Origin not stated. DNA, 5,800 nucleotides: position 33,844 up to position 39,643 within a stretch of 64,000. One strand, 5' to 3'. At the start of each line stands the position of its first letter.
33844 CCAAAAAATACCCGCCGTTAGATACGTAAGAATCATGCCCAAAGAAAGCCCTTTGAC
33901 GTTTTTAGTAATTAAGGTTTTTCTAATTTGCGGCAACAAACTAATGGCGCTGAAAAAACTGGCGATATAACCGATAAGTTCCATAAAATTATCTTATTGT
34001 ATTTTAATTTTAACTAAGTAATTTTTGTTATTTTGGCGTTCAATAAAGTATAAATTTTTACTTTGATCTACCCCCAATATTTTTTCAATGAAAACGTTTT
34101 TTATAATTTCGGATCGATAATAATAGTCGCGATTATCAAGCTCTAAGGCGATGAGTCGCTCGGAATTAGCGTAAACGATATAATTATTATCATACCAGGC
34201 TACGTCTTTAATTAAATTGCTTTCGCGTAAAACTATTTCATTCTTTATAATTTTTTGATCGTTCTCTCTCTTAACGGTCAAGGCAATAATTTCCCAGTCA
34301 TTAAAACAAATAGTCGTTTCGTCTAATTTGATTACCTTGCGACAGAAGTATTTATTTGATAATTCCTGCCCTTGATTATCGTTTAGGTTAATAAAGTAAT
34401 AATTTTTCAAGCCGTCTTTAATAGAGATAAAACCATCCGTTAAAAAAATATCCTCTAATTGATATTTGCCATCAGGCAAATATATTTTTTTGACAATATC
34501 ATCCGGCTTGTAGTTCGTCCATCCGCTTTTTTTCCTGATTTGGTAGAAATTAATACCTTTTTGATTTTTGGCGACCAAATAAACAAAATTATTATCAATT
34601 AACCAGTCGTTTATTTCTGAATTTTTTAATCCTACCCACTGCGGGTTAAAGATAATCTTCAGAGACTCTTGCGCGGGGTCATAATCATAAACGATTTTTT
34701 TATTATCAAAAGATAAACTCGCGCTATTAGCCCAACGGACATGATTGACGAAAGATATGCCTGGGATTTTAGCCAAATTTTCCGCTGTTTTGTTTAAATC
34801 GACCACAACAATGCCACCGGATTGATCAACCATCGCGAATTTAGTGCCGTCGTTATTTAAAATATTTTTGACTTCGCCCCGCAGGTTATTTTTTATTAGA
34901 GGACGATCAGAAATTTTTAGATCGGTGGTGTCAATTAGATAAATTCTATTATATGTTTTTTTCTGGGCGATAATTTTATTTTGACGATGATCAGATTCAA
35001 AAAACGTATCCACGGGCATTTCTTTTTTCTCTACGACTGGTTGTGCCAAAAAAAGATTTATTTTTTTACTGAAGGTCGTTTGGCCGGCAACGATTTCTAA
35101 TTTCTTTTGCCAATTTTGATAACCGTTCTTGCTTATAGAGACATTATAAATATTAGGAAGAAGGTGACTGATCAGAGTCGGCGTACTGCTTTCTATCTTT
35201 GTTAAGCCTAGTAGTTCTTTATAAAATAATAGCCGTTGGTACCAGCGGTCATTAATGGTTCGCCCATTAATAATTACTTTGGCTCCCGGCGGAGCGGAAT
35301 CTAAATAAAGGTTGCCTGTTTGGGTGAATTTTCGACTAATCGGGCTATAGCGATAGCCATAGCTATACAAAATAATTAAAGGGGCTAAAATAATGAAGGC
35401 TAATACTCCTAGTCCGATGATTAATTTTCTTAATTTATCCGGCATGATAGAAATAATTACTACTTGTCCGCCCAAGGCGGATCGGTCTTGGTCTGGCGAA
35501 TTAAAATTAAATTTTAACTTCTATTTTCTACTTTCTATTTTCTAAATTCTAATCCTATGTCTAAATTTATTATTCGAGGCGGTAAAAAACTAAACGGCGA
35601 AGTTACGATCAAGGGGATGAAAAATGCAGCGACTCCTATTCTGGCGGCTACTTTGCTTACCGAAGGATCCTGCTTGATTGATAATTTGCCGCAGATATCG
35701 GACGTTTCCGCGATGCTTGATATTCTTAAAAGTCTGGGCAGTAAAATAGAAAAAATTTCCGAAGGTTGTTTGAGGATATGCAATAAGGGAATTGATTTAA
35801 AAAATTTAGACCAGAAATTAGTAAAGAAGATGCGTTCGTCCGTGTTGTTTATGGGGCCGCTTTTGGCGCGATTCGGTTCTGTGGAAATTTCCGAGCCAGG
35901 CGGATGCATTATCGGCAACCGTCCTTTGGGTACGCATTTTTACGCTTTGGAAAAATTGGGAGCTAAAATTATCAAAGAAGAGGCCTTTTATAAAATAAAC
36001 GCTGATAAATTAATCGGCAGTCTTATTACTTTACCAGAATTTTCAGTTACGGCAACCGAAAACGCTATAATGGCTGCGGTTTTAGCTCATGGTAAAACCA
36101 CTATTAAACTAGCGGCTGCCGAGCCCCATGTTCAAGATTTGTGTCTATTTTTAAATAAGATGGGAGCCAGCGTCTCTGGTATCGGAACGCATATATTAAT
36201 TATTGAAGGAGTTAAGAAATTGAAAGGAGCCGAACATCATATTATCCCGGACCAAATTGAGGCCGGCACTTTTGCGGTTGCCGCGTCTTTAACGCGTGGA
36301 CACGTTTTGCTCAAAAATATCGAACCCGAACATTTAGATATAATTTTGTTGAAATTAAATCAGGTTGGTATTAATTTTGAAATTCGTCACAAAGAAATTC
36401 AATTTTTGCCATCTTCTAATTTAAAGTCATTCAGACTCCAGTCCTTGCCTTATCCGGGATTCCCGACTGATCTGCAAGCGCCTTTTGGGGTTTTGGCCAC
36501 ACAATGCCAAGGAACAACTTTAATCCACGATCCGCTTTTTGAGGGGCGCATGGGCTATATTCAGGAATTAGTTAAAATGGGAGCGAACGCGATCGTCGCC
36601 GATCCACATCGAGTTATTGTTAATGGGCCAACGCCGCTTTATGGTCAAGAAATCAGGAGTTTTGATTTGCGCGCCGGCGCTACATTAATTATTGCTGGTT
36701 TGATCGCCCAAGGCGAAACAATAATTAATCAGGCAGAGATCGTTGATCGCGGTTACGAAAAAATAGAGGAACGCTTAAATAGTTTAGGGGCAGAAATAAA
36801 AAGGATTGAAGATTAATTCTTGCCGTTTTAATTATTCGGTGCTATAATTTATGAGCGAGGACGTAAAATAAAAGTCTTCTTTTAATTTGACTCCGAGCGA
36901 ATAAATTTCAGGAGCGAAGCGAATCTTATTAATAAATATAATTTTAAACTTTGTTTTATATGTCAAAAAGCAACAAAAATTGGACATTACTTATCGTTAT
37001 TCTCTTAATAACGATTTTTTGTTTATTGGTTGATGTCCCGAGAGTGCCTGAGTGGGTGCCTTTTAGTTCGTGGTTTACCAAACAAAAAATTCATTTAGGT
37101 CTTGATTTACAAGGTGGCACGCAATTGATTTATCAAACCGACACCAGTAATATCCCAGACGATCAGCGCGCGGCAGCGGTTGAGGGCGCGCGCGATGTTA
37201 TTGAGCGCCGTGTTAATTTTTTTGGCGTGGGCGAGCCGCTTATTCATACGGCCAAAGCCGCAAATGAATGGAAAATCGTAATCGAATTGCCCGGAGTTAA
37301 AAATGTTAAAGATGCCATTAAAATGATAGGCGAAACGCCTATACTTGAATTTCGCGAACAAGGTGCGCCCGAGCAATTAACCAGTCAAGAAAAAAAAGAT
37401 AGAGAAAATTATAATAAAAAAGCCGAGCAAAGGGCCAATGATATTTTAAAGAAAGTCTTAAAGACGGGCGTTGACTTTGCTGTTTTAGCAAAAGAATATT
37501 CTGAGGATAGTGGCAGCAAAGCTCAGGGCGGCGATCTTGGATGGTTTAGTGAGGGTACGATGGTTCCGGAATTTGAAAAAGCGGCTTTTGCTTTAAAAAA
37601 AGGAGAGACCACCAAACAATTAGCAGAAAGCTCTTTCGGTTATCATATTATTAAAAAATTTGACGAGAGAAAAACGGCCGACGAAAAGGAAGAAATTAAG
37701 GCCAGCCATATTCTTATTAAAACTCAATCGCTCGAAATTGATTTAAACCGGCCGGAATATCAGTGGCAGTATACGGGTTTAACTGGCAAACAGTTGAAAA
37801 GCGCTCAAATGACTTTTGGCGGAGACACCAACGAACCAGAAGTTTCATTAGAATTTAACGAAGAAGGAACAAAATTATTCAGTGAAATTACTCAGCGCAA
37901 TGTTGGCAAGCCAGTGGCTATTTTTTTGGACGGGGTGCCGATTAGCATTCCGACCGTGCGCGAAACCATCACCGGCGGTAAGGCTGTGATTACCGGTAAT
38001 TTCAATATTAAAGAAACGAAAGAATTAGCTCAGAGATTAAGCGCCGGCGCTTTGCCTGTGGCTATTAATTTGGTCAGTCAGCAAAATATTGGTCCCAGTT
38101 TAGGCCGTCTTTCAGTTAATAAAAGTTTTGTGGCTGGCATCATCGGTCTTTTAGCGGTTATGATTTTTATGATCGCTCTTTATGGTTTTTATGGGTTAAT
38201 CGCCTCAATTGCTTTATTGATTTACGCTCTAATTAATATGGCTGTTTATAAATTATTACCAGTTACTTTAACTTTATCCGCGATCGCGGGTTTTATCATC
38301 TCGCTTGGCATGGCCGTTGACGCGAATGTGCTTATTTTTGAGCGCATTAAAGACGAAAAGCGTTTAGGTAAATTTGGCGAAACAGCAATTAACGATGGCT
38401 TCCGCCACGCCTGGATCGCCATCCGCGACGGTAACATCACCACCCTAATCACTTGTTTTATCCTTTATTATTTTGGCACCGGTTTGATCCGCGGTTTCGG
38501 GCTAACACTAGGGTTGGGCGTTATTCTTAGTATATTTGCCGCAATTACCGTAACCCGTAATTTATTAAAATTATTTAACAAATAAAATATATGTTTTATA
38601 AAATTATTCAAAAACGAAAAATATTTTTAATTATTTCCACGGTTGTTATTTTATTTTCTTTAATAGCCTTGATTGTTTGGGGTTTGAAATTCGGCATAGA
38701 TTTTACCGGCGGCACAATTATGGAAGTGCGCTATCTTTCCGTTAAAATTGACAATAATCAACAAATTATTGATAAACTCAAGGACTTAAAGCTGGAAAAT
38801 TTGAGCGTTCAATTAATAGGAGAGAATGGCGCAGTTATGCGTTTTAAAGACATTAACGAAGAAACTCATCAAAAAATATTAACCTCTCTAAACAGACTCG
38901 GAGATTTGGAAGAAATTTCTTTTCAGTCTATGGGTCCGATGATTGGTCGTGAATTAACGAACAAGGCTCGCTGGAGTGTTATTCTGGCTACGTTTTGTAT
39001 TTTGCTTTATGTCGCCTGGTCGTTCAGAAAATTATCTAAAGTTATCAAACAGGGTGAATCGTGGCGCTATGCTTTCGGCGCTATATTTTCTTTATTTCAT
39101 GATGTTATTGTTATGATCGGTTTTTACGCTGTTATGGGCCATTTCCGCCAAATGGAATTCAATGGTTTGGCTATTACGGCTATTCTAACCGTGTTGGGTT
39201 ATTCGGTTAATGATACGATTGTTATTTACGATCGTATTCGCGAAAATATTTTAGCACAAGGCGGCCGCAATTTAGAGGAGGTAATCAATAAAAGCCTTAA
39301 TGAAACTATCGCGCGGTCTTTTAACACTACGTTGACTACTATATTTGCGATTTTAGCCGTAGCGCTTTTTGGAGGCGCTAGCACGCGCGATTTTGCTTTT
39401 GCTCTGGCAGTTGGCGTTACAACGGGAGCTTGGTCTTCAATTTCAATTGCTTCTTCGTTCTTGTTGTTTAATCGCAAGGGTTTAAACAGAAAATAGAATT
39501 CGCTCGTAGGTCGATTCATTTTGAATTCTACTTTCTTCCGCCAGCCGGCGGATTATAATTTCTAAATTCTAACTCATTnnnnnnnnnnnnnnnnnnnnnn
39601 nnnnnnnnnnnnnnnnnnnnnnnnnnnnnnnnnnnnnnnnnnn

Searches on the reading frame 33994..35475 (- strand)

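Call 21: search_protein_families(library=pfam, proteins=[window:33994-35475:-], max_evalue=0.001)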
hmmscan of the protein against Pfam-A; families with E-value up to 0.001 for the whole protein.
window:33994-35475:- (493 aa): 1 family
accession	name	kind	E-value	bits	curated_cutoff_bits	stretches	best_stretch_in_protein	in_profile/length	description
PF08308.17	PEGA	-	3.6e-08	33.6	20.8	0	97-134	24-61/71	PEGA domain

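Call 60: search_protein_families(library=pfam, proteins=[window:33994-35475:-], max_evalue=0.01)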
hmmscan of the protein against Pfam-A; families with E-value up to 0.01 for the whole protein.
window:33994-35475:- (493 aa): 1 family
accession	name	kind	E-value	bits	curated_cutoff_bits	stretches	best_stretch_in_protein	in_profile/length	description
PF08308.17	PEGA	-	3.6e-08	33.6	20.8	1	97-134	24-61/71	PEGA domain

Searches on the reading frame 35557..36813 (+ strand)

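Call 21: search_protein_families(library=pfam, proteins=[window:35557-36813:+], max_evalue=0.001)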
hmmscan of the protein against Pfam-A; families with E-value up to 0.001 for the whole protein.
window:35557-36813:+ (419 aa): 1 family
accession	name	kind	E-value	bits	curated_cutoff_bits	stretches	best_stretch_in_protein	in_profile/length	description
PF00275.25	EPSP_synthase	-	2e-87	294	22.8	1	7-407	2-417/417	EPSP synthase (3-phosphoshikimate 1-carboxyvinyltransferase)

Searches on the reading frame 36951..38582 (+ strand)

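Call 21: search_protein_families(library=pfam, proteins=[window:36951-38582:+], max_evalue=0.001)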
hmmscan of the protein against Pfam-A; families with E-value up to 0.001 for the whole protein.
window:36951-38582:+ (544 aa): 8 families
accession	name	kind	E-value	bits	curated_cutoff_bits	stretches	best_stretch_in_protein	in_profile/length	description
PF22599.2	SecDF_P1_head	-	4.4e-30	104.3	27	1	275-370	19-114/114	SecDF, P1 head subdomain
PF13616.12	Rotamase_3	-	6.5e-26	91.6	22.5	1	150-239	28-115/116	PPIC-type PPIASE domain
PF00639.27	Rotamase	-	1.8e-24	86.9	21.7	1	148-236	8-95/97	PPIC-type PPIASE domain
PF21760.3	SecD_1st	-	2.3e-14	53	27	1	78-137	2-58/60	Protein translocase subunit SecDF, P1 domain, N-terminal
PF02355.23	SecD_SecF_C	-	2e-13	50.6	20.5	1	372-542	13-186/189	Protein export membrane protein SecD/SecF, C-terminal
PF03176.21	MMPL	-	3.5e-09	36.5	20.5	1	413-539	164-299/333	MMPL family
PF13145.12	Rotamase_2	-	8.5e-07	30.2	27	1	149-237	22-106/121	PPIC-type PPIASE domain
PF07549.19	Sec_GG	-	9.9e-05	22.2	20.3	1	41-65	2-26/28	SecD/SecF GG Motif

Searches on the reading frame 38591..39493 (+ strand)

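Call 21: search_protein_families(library=pfam, proteins=[window:38591-39493:+], max_evalue=0.001)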
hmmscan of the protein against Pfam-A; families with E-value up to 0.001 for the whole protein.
window:38591-39493:+ (301 aa): 2 families
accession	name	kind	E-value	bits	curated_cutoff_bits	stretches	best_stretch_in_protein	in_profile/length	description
PF02355.23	SecD_SecF_C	-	3.4e-51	173.8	20.5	1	102-293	11-185/189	Protein export membrane protein SecD/SecF, C-terminal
PF07549.19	Sec_GG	-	5.9e-07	29.3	20.3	1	31-48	7-24/28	SecD/SecF GG Motif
